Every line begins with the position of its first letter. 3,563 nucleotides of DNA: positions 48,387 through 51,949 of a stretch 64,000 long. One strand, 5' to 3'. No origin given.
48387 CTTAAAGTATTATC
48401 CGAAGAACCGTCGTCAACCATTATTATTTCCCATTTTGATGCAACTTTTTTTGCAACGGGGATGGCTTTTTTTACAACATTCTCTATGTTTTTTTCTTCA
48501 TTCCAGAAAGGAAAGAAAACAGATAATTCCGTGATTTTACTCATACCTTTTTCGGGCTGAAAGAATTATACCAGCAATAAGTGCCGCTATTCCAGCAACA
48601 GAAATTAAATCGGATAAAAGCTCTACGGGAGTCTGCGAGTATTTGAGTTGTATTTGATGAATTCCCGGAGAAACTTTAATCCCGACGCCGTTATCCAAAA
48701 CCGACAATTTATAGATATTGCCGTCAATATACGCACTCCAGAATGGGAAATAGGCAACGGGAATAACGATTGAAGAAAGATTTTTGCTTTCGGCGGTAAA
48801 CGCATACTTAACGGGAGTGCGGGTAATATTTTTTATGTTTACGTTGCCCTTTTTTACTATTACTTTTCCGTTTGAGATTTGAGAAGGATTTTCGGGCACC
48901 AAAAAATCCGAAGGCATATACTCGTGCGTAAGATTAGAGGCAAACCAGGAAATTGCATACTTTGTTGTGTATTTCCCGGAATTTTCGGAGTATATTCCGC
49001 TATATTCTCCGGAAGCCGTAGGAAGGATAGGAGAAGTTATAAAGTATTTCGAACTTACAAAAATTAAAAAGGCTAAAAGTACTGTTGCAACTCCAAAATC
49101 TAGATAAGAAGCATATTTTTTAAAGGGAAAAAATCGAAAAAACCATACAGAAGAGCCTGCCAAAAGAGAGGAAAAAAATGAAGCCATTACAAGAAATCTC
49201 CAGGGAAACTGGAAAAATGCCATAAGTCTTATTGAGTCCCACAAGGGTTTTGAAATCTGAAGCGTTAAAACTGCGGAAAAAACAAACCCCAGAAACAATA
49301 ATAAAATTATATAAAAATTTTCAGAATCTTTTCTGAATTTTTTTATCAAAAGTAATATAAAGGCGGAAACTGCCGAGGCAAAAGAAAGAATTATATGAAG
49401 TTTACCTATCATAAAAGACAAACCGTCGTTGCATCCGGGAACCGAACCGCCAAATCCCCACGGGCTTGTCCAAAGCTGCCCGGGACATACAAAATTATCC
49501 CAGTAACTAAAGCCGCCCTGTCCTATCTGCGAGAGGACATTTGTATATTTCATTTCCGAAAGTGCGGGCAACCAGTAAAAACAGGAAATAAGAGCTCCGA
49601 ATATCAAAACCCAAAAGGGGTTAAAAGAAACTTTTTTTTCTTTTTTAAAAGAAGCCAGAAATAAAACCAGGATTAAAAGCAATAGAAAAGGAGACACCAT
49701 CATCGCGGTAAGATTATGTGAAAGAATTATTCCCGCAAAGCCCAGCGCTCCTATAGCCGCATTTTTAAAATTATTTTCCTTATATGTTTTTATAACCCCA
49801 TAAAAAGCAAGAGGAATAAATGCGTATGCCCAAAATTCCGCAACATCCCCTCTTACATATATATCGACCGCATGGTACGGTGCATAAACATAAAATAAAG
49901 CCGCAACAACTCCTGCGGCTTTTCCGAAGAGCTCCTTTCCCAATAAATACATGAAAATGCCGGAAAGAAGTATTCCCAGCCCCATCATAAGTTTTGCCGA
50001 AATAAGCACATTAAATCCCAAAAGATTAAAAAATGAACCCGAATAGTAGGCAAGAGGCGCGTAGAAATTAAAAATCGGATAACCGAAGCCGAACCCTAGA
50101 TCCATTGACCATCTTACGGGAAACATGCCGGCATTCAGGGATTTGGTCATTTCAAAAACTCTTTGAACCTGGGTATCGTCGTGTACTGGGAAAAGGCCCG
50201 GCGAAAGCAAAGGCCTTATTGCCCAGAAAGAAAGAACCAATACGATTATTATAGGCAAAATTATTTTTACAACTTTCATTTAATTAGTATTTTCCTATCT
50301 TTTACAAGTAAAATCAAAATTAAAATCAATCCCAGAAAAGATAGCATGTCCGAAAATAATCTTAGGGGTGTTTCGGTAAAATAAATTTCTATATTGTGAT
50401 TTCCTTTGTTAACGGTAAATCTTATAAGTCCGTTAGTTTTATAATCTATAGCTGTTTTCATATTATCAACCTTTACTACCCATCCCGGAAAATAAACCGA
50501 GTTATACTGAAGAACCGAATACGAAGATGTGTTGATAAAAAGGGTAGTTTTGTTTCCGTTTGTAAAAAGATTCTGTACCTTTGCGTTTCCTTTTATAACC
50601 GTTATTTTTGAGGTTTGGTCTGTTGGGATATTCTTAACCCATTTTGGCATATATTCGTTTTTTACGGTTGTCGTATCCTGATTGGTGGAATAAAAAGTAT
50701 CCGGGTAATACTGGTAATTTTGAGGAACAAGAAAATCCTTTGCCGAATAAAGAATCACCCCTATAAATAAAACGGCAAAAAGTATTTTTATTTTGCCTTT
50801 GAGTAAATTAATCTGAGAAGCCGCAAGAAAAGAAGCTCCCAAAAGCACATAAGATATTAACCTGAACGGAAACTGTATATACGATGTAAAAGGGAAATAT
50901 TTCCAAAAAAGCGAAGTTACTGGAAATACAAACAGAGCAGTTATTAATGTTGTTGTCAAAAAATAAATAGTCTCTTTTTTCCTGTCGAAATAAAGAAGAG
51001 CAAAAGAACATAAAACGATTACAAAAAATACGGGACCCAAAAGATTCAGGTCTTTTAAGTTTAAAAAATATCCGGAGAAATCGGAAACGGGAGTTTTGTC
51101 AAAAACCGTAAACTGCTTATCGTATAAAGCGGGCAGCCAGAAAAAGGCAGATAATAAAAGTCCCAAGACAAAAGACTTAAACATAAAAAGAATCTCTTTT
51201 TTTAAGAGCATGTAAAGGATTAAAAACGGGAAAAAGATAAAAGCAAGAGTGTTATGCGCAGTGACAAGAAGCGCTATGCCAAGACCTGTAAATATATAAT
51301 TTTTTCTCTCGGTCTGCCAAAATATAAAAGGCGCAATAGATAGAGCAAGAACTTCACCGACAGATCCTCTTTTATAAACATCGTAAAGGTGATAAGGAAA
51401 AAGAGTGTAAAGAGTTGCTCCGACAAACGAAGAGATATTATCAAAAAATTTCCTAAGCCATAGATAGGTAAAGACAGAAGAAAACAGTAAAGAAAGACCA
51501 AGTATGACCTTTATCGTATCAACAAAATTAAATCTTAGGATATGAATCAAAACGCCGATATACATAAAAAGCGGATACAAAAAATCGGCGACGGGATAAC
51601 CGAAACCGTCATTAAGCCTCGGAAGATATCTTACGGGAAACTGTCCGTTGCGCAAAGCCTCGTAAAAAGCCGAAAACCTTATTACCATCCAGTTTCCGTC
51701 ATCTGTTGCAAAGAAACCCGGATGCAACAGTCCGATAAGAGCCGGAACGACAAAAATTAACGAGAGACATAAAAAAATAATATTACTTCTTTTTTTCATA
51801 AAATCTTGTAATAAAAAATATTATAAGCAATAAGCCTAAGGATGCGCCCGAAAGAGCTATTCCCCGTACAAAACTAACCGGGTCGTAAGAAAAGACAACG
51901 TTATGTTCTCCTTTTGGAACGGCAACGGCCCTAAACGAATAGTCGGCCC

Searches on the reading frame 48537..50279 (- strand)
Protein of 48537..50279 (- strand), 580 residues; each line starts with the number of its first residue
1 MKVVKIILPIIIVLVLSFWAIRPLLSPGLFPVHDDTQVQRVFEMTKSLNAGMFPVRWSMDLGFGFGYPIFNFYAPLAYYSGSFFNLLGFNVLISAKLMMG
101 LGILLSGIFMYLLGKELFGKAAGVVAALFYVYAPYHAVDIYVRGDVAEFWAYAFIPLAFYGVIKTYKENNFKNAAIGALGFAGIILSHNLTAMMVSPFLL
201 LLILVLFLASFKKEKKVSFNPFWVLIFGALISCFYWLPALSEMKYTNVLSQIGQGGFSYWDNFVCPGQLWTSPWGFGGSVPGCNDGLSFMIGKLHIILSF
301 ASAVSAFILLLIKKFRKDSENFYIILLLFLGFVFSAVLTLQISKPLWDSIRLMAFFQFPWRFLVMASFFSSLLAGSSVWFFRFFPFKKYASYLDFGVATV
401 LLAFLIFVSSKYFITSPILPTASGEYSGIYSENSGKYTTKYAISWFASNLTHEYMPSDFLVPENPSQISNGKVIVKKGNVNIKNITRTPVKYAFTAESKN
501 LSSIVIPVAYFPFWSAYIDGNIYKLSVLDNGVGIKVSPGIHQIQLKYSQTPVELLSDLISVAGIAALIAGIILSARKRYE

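Call 5: search_protein_families(library=pfam, proteins=[window:48537-50279:-], max_evalue=1)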
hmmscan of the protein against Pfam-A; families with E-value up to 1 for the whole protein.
window:48537-50279:- (580 aa): 3 families
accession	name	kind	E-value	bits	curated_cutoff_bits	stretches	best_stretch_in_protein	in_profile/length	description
PF10131.15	PTPS_related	-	6.3e-11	41.9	26.4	1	70-242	1-171/621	6-pyruvoyl-tetrahydropterin synthase related domain; membrane protein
PF13231.12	PMT_2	-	0.00011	22.9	26.1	1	75-229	4-150/160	Dolichyl-phosphate-mannose-protein mannosyltransferase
PF11847.13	GT-C_AftD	-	0.0068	14.8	26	1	120-241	102-216/661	Alpha-(1->3)-arabinofuranosyltransferase, N-terminal GT-C domain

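Call 6: search_protein_families(library=ncbifam, proteins=[window:48537-50279:-], max_evalue=1)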
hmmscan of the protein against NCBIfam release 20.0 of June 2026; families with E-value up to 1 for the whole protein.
window:48537-50279:- (580 aa): 1 family
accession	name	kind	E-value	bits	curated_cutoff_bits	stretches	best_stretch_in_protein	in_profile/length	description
TIGR04154.1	archaeo_STT3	subfamily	0.17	10.2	450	1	104-235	107-250/831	oligosaccharyl transferase, archaeosortase A system-associated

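Call 14: find_homologous_proteins(query=window:48537-50279:-)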
Query window:48537-50279:- (580 aa): 1539 proteins with E <= 0.001 among 8000 candidates; the best 120 are listed.
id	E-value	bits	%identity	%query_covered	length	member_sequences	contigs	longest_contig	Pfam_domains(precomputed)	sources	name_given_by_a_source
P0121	0.0e+0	1282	100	100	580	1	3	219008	PF10131.16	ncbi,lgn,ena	-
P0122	8.3e-251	852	65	100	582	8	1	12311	PF10131.16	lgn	-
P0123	5.0e-216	737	59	100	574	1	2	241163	PF10131.16,PF09586.17,PF13231.13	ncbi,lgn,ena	-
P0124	1.2e-195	670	54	100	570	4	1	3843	PF10131.16,PF09586.17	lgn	-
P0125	1.3e-189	650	53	100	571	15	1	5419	PF10131.16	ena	-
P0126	4.9e-175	602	52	100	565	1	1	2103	PF10131.16,PF09586.17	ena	-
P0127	2.1e-173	596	57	81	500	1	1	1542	PF10131.16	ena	-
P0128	2.4e-173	596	52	99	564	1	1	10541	-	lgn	-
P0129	2.5e-173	596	51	99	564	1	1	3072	PF10131.16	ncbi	-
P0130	4.7e-173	595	49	99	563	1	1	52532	PF10131.16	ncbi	-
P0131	1.4e-172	594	49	99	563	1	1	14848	PF10131.16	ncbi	-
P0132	3.0e-172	593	50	97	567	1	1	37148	PF10131.16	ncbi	ncbi:MAG: 6-pyruvoyl-tetrahydropterin synthase-related protein [Candidatus Levyibacteriota bacterium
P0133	4.7e-172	592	50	99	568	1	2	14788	PF10131.16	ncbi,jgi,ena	-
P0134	6.0e-172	592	51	99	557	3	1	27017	PF10131.16,PF13231.13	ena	-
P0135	1.7e-171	590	58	78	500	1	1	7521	PF10131.16,PF13231.13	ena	-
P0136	7.0e-171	588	49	99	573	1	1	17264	PF10131.16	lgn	-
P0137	1.2e-170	587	57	81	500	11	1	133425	PF10131.16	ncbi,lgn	-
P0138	1.1e-169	584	50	99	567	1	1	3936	PF10131.16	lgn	-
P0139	1.1e-169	584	56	81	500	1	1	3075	PF10131.16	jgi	-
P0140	1.3e-169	584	49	99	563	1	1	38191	PF10131.16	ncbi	-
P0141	1.5e-169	584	48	100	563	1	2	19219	PF10131.16,PF09586.17,PF13231.13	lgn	-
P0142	2.2e-169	583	49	99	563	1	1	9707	PF10131.16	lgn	-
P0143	3.7e-169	582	49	99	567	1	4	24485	PF10131.16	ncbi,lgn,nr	ncbi:MAG: glycosyltransferase family 39 protein [Candidatus Levybacteria bacterium]|nr:glycosyltrans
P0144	4.3e-169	582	49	100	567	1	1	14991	PF10131.16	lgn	-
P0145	5.4e-169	582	49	99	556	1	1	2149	PF10131.16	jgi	-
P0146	6.4e-169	582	49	100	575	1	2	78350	PF10131.16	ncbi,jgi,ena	-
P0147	1.2e-168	581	49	100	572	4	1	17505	PF10131.16,PF13231.13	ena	-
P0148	3.1e-168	579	49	100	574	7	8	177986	PF10131.16,PF09586.17,PF13231.13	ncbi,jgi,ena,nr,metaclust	ncbi:MAG: hypothetical protein A2860_03970 [Candidatus Levybacteria bacterium RIFCSPHIGHO2_01_FULL_3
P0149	3.2e-168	579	50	100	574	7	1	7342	PF10131.16,PF13231.13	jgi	-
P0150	3.4e-168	579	55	85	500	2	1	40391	PF10131.16,PF13231.13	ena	-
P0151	4.8e-168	579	50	99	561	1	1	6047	PF10131.16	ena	-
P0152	5.2e-168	579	47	100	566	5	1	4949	PF10131.16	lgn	-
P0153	1.3e-167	577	49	100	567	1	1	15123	PF10131.16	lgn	-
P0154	1.3e-167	577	57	81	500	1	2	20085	PF10131.16,PF13231.13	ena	-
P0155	1.5e-167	577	48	99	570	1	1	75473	PF10131.16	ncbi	ncbi:MAG: 6-pyruvoyl-tetrahydropterin synthase-related protein [Candidatus Levyibacteriota bacterium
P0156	1.9e-167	577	54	85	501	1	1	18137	PF10131.16,PF13231.13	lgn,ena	-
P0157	2.4e-167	576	55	85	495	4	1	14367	PF10131.16,PF20176.4,PF09586.17,PF13231.13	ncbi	-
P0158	6.7e-167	575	51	96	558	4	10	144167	PF10131.16,PF13231.13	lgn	-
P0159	7.3e-167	575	47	97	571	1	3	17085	PF10131.16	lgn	-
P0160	7.7e-167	575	48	99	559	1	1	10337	PF10131.16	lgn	-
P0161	2.3e-166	573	49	99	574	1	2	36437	PF10131.16,PF13231.13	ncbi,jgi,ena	-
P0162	2.8e-166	573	49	94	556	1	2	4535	PF10131.16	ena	-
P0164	4.7e-166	572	49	97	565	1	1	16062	PF10131.16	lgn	-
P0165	1.5e-165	570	48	100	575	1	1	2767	PF10131.16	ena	-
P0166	3.7e-165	569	54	83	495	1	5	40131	PF10131.16,PF09586.17,PF13231.13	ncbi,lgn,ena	-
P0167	5.7e-165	569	48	98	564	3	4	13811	PF10131.16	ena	-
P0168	1.2e-164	567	48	100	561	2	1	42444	PF10131.16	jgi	jgi:uncharacterized membrane protein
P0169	1.6e-164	567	48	100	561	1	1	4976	PF10131.16,PF02516.21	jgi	jgi:uncharacterized membrane protein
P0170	1.9e-164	567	49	99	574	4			PF10131.16,PF13231.13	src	-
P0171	2.0e-164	567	48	100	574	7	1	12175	PF10131.16,PF13231.13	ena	-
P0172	3.8e-164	566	50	99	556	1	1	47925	PF10131.16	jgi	jgi:uncharacterized membrane protein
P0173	4.5e-164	566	50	99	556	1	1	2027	PF10131.16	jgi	jgi:uncharacterized membrane protein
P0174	5.3e-164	565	46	98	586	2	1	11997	PF10131.16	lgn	-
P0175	9.5e-164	564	47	100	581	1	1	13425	PF10131.16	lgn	-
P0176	9.7e-164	564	48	100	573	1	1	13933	PF10131.16,PF13231.13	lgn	-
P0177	1.4e-163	564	48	99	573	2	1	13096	PF10131.16,PF13231.13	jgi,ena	-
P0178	2.1e-163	563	48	100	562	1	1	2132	PF10131.16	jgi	jgi:hypothetical protein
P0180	2.7e-163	563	48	94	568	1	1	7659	PF10131.16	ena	-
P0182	4.0e-163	562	49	99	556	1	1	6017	PF10131.16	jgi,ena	-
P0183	4.1e-163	562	49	97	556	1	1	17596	PF10131.16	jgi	jgi:uncharacterized membrane protein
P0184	1.1e-162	561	50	99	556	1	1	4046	PF10131.16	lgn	-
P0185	1.1e-162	561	49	95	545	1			PF10131.16,PF13231.13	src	-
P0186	1.4e-162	561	47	100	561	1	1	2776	PF10131.16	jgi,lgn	-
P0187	1.6e-162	560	48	99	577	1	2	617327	PF10131.16,PF09586.17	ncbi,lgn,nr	ncbi:MAG: glycosyltransferase family 39 protein [Candidatus Levybacteria bacterium]|nr:glycosyltrans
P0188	1.7e-162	560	47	100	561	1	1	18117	PF10131.16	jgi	jgi:uncharacterized membrane protein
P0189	1.9e-162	560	49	99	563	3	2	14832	PF10131.16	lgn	-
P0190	2.7e-162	560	47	99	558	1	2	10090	PF10131.16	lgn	-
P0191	3.1e-162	560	48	100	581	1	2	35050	PF10131.16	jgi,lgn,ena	-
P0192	4.3e-162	559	47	95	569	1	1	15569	PF10131.16,PF13231.13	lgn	-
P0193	4.5e-162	559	49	99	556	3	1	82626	PF10131.16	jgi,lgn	jgi:uncharacterized membrane protein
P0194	5.2e-162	559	48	99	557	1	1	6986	PF10131.16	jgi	jgi:uncharacterized membrane protein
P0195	8.2e-162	558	47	99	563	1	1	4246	PF10131.16,PF09586.17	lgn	-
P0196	9.8e-162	558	49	100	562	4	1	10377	PF10131.16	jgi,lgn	jgi:hypothetical protein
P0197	1.2e-161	558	48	99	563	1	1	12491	PF10131.16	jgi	jgi:hypothetical protein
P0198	1.4e-161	557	49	96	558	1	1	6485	PF10131.16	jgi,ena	-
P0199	2.6e-161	556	48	98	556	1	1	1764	PF10131.16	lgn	-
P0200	3.0e-161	556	47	99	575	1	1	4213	PF10131.16,PF13231.13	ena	-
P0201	3.1e-161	556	48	98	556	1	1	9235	PF10131.16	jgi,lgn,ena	-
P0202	5.1e-161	555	47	99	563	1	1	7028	PF10131.16,PF09586.17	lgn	-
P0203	9.2e-161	555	48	99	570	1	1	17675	PF10131.16,PF13231.13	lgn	-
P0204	1.1e-160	554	47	100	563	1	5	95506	PF10131.16,PF13231.13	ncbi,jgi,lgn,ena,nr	ncbi:MAG TPA: 6-pyruvoyl-tetrahydropterin synthase-related protein [Patescibacteria group bacterium]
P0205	1.5e-160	554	49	100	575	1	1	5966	PF10131.16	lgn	-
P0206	2.0e-160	553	49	98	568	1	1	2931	PF10131.16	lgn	-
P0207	2.8e-160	553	48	96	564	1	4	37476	PF10131.16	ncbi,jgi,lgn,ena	ncbi:MAG: 6-pyruvoyl-tetrahydropterin synthase-related protein [Candidatus Levyibacteriota bacterium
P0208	3.9e-160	553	45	98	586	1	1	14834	PF10131.16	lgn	-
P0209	3.9e-160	553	46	98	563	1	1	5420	PF10131.16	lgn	-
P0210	4.2e-160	552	49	99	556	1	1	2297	PF10131.16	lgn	-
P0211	4.4e-160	552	47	100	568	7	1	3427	PF10131.16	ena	-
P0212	5.0e-160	552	45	97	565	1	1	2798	PF10131.16,PF09586.17,PF13231.13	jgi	jgi:uncharacterized membrane protein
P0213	5.0e-160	552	55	82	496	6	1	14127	PF10131.16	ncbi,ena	-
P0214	5.8e-160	552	47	99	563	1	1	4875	PF10131.16,PF13231.13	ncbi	-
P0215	6.9e-160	552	49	95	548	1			PF10131.16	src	-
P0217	7.6e-160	552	48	100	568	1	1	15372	PF10131.16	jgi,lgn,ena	-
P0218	8.9e-160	551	48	98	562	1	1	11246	PF10131.16,PF09586.17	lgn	-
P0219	1.1e-159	551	48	95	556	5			PF10131.16,PF09586.17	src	-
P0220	2.2e-159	550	46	100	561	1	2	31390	PF10131.16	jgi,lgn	jgi:uncharacterized membrane protein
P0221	2.4e-159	550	46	99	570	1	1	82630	PF10131.16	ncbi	-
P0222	4.2e-159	549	47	99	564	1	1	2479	PF10131.16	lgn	-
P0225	4.8e-159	549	47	100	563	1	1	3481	PF10131.16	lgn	-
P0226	4.8e-159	549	49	96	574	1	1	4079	PF10131.16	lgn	-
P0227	5.6e-159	549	47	97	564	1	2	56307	PF10131.16,PF13231.13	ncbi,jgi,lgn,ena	-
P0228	7.4e-159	548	47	100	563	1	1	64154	PF10131.16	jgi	-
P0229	7.7e-159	548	48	99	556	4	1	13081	PF10131.16,PF09586.17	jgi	-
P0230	1.2e-158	548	47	97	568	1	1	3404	PF10131.16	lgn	-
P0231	1.5e-158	547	56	77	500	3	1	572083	PF10131.16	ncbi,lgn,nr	ncbi:YfhO family protein [Patescibacteria group bacterium]|nr:YfhO family protein [Patescibacteria g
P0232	1.9e-158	547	47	100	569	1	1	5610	PF10131.16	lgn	-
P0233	2.1e-158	547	48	97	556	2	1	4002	PF10131.16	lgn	-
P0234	2.3e-158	547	55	81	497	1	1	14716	PF10131.16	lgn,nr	nr:glycosyltransferase family 39 protein [Candidatus Levybacteria bacterium]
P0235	2.3e-158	547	47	100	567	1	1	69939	PF10131.16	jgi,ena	-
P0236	2.5e-158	547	47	99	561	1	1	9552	PF10131.16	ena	-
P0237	2.7e-158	546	48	93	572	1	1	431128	PF10131.16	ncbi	ncbi:MAG: 6-pyruvoyl-tetrahydropterin synthase-related protein [Candidatus Levyibacteriota bacterium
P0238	3.3e-158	546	48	99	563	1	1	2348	PF10131.16,PF13231.13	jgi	jgi:uncharacterized membrane protein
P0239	3.9e-158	546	47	100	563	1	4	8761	PF10131.16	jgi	jgi:hypothetical protein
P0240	4.3e-158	546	47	98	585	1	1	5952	PF10131.16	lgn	-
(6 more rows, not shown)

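Call 40: find_encoding_contigs(protein=P0121, flank=3000, max_places=3)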
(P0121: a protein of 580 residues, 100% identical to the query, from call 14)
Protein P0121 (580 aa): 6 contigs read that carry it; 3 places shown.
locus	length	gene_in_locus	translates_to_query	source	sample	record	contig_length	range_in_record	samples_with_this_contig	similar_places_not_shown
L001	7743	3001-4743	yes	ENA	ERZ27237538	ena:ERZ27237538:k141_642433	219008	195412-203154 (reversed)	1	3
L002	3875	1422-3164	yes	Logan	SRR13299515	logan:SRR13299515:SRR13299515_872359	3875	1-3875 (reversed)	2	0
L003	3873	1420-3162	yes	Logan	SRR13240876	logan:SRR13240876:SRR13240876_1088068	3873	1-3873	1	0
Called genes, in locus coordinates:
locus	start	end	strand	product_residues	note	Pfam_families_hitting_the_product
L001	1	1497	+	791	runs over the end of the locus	PF09586:YfhO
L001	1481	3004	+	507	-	PF10131:PTPS_related (weak), PF09586:YfhO (weak)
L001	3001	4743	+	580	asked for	PF10131:PTPS_related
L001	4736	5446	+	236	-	PF00535:Glycos_transf_2, PF10111:Glyco_tranf_2_2, PF13641:Glyco_tranf_2_3 (weak)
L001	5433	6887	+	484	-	PF01943:Polysacc_synt, PF13440:Polysacc_synt_3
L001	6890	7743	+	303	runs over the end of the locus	PF00535:Glycos_transf_2, PF10111:Glyco_tranf_2_2 (faint)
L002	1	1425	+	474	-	?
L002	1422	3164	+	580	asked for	PF10131:PTPS_related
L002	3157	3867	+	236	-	PF00535:Glycos_transf_2, PF10111:Glyco_tranf_2_2, PF13641:Glyco_tranf_2_3 (weak)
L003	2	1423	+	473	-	?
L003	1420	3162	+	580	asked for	PF10131:PTPS_related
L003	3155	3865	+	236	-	PF00535:Glycos_transf_2, PF10111:Glyco_tranf_2_2, PF13641:Glyco_tranf_2_3 (weak)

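Call 61: predict_structure(alignment_id=A4)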
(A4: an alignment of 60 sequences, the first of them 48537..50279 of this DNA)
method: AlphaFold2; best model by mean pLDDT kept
length: 580 residues; sequences in the alignment: 60
mean_pLDDT: 90.2   pTM: 0.92
mean pLDDT of the five models: 90.2, 89.0, 88.1, 87.2, 86.5
residues with pLDDT >= 90: 418; 70-90: 123; 50-70: 21; < 50: 18
segments of 3 or more residues with pLDDT < 50: 277-280, 417-428
pLDDT, mean of each block of 10 residues (from residue 1): 92 95 82 82 96 94 94 93 97 95 97 97 98 85 86 97 95 97 96 97 94 84 97 96 90 72 87 62 62 95 94 87 95 97 94 89 96 97 87 94 93 61 47 78 90 90 93 95 95 97 96 96 95 97 96 97 96 84
secondary structure, 60 per line:
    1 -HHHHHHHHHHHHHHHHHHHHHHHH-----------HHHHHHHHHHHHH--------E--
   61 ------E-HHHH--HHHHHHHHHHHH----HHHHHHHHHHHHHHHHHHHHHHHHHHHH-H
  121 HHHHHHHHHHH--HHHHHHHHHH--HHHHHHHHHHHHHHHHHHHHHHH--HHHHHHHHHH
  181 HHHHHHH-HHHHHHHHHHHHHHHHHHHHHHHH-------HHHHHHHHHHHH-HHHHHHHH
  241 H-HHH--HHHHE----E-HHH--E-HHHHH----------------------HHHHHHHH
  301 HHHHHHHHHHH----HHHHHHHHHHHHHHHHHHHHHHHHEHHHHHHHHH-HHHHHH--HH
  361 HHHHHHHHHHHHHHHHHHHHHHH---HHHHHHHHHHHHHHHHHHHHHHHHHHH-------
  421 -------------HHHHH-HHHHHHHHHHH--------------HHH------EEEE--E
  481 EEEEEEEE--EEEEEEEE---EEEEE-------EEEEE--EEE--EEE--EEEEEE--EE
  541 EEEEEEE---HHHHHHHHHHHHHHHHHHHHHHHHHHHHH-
elements in order: H2-25 H37-49 H69-72 H75-86 H91-118 H120-131 H134-143 H146-168 H171-187 H189-212 H220-231 H233-241 H248-251 H266-270 H293-311 H316-339 H341-349 H351-356 H359-383 H387-413 H434-438 H440-450 E474-477 E480-488 E491-498 E502-506 E514-518 E521-523 E526-528 E531-536 E539-547 H551-579

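Call 63: fold_search(model_id=the predicted structure, library=pdb)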
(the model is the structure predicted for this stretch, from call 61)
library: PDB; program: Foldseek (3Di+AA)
matches with E <= 10: 356; with E <= 0.001: 17
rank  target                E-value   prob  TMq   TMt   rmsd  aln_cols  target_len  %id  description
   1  3wak                  1.5e-05  1.00  0.44  0.31  12.7       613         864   13  Crystal structure of the Archaeoglobus fulgidus oligosaccharyltransferase (O29867_ARCFU) in the apo form (released 2013-10-30)
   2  8b6l_I                1.5e-05  1.00  0.38  0.32  19.8       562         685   14  Subtomogram average of the human Sec61-TRAP-OSTA-translocon (released 2022-12-07)
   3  8pn9_A                2.0e-05  1.00  0.45  0.40   9.4       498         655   13  Structure of human oligosaccharyltransferase OST-A complex bound to NGI-1 (released 2024-05-08)
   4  6ezn_F                2.6e-05  1.00  0.42  0.38  15.1       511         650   15  Cryo-EM structure of the yeast oligosaccharyltransferase (OST) complex (released 2018-01-17)
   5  8agb_A                2.8e-05  1.00  0.44  0.40  12.0       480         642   13  Structure of yeast oligosaccharylransferase complex with lipid-linked oligosaccharide bound (released 2022-12-07)
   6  9n9j_I                3.8e-05  1.00  0.40  0.34  15.6       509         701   13  Structure of a GRP94 folding intermediate engaged with a CCDC134- and FKBP11-bound secretory translocon (released 2025-11-19)
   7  7e9s_A                5.1e-05  1.00  0.42  0.30   8.7       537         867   13  Archaeal oligosaccharyltransferase AglB from Archaeoglobus fulgidus in complex with an inhibitory peptide and a dolich (released 2021-09-08)
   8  8age_A                6.7e-05  1.00  0.42  0.39  11.4       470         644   14  Structure of yeast oligosaccharylransferase complex with acceptor peptide bound (released 2022-12-07)
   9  8agc_A                8.0e-05  1.00  0.45  0.38   9.5       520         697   14  Structure of yeast oligosaccharylransferase complex with lipid-linked oligosaccharide and non-acceptor peptide bound (released 2022-12-07)
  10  7oci_F                8.7e-05  1.00  0.40  0.36  14.7       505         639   16  Cryo-EM structure of yeast Ost6p containing oligosaccharyltransferase complex (released 2022-02-16)
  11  5gmy_A                9.1e-05  1.00  0.42  0.30  13.4       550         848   13  Crystal structure of the Archaeoglobus fulgidus oligosaccharyltransferase (O29867_ARCFU) tethered with an acceptor pep (released 2017-02-01)
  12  3waj                  9.9e-05  1.00  0.36  0.27  14.7       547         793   13  Crystal structure of the Archaeoglobus fulgidus oligosaccharyltransferase (O29867_ARCFU) complex with Zn and sulfate (released 2013-10-30)
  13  6s7t_A                1.6e-04  1.00  0.40  0.33  12.9       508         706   11  Cryo-EM structure of human oligosaccharyltransferase complex OST-B (released 2019-12-18)
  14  6ftg_5                1.8e-04  1.00  0.37  0.34  18.1       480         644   14  Subtomogram average of OST-containing ribosome-translocon complexes from canine rough microsomal membranes (released 2018-03-21)
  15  6gxc_A                4.2e-04  1.00  0.40  0.34   8.6       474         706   13  Bacterial oligosaccharyltransferase PglB in complex with an inhibitory peptide and a reactive lipid-linked oligosaccha (released 2018-11-14)
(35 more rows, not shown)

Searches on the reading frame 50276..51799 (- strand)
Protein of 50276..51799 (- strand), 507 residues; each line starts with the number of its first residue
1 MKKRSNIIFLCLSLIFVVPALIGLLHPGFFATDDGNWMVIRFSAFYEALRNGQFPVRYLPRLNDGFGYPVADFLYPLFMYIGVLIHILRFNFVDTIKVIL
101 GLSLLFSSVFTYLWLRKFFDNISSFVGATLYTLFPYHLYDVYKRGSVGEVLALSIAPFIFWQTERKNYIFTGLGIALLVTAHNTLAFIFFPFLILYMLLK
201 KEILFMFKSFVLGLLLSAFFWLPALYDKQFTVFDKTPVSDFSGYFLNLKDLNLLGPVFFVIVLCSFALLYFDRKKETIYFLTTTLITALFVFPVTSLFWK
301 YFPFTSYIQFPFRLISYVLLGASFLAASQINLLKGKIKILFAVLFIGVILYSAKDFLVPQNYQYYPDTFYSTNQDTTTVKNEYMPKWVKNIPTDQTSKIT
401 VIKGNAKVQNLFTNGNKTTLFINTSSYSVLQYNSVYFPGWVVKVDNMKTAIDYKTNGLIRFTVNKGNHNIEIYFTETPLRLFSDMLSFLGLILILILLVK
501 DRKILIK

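Call 5: search_protein_families(library=pfam, proteins=[window:50276-51799:-], max_evalue=1)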
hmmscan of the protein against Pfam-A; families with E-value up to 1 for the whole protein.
window:50276-51799:- (507 aa): 3 families
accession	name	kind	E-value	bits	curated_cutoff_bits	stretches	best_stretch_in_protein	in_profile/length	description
PF10131.15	PTPS_related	-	1.4e-07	30.8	26.4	1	76-431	6-384/621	6-pyruvoyl-tetrahydropterin synthase related domain; membrane protein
PF09586.16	YfhO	-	4.7e-06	25.7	28.5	1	407-480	755-829/835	Bacterial membrane protein YfhO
PF22693.1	MACPF_1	-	0.14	12.3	27.5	1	377-447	178-250/265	Fungal MACPF-like domain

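Call 6: search_protein_families(library=ncbifam, proteins=[window:50276-51799:-], max_evalue=1)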
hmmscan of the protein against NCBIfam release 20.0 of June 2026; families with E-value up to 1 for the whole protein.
window:50276-51799:- (507 aa): 0 families
